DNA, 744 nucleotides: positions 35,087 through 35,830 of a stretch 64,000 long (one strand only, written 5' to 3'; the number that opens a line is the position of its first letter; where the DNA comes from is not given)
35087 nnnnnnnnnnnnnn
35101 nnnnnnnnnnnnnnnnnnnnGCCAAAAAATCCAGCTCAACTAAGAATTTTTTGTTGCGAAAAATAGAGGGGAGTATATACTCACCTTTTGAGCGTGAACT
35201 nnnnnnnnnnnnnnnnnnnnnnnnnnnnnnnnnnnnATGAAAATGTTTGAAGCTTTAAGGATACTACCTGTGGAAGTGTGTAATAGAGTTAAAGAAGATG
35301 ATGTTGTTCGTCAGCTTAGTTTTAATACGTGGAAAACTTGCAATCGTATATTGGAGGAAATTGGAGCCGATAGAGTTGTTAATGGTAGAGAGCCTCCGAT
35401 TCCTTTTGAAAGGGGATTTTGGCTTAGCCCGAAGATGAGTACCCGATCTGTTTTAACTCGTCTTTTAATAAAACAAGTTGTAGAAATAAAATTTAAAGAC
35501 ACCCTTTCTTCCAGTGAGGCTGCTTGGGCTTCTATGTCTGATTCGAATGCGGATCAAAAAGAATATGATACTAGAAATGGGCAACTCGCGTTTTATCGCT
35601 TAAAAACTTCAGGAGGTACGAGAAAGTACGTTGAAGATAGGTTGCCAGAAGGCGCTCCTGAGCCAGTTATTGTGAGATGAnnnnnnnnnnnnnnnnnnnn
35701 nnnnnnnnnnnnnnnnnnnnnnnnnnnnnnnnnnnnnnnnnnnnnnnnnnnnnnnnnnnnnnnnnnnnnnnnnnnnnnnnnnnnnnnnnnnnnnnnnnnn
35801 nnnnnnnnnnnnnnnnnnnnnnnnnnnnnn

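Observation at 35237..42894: Clustered paralog family of orphan winged-helix-like proteins plus an IS30, wedged between grpE and dnaK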

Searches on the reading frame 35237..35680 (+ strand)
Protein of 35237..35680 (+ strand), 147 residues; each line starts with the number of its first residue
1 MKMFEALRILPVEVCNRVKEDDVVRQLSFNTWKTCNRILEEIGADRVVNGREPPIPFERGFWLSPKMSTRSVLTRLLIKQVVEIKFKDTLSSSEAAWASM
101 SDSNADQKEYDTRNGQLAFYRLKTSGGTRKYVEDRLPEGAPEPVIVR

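Call 3: search_protein_families(library=pfam, proteins=[window:35237-35680:+], max_evalue=1)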
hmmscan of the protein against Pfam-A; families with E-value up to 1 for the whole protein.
window:35237-35680:+ (147 aa): 0 families

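Call 52: search_protein_families(library=padloc, proteins=[window:35237-35680:+], max_evalue=0.1)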
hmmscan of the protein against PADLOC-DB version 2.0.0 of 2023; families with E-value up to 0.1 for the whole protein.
window:35237-35680:+ (147 aa): 0 families

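Call 53: search_protein_families(library=phrogs, proteins=[window:35237-35680:+], max_evalue=0.1)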
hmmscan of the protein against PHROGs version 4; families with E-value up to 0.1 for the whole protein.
window:35237-35680:+ (147 aa): 0 families

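Call 54: search_protein_families(library=ncbifam, proteins=[window:35237-35680:+], max_evalue=0.1)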
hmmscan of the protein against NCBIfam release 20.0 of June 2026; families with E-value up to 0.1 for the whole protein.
window:35237-35680:+ (147 aa): 0 families

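Call 68: list_cluster_members(proteins=[P0012, P0013, P0016, P0010, P0015, window:35237-35680:+, window:35684-36058:-])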
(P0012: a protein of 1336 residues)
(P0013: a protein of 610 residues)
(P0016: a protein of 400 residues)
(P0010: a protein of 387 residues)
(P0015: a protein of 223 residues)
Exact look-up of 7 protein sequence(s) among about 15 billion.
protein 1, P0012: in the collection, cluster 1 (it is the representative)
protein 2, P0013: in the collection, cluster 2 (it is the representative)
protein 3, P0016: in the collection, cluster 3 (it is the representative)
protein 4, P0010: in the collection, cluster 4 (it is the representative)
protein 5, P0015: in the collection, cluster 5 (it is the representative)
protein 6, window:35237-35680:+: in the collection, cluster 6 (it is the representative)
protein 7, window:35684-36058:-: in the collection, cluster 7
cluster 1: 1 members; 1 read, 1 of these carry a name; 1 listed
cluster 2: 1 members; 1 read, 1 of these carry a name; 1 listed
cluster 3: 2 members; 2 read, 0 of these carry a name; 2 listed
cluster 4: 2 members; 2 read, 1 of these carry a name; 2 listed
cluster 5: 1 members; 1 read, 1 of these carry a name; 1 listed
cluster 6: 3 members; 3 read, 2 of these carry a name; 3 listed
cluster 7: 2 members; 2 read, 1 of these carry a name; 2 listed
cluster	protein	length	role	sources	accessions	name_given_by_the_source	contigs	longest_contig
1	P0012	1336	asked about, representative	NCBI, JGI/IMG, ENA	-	RNA polymerase sigma factor (sigma-70 family)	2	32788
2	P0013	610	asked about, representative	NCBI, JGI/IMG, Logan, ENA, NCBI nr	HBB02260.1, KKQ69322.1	MAG: hypothetical protein US89_C0002G0102 [Candidatus Peregrinibacteria bacterium ...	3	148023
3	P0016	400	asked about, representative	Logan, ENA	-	-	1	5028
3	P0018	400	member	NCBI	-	-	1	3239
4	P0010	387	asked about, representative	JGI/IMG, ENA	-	-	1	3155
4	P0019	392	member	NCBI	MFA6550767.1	MAG: hypothetical protein WCT36_05470 [Candidatus Gracilibacteria bacterium]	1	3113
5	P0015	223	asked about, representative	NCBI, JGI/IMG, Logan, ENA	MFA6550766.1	MAG: hypothetical protein WCT36_05465 [Candidatus Gracilibacteria bacterium] | hypothetical protein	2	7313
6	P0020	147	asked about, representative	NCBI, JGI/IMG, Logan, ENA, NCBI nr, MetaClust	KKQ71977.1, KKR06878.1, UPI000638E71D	MAG: hypothetical protein UT33_C0007G0066 [Candidatus Peregrinibacteria bacterium ... | MAG: hypothetical protein US92_C0002G0067 [Candidatus Peregrinibacteria bacterium ... | status=active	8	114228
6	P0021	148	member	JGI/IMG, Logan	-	hypothetical protein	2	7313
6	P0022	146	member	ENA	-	-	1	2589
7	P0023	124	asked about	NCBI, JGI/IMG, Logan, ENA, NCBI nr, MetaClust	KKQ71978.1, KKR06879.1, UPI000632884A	MAG: hypothetical protein UT33_C0007G0067 [Candidatus Peregrinibacteria bacterium ... | MAG: hypothetical protein US92_C0002G0068 [Candidatus Peregrinibacteria bacterium ... | status=active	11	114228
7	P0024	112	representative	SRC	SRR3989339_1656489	-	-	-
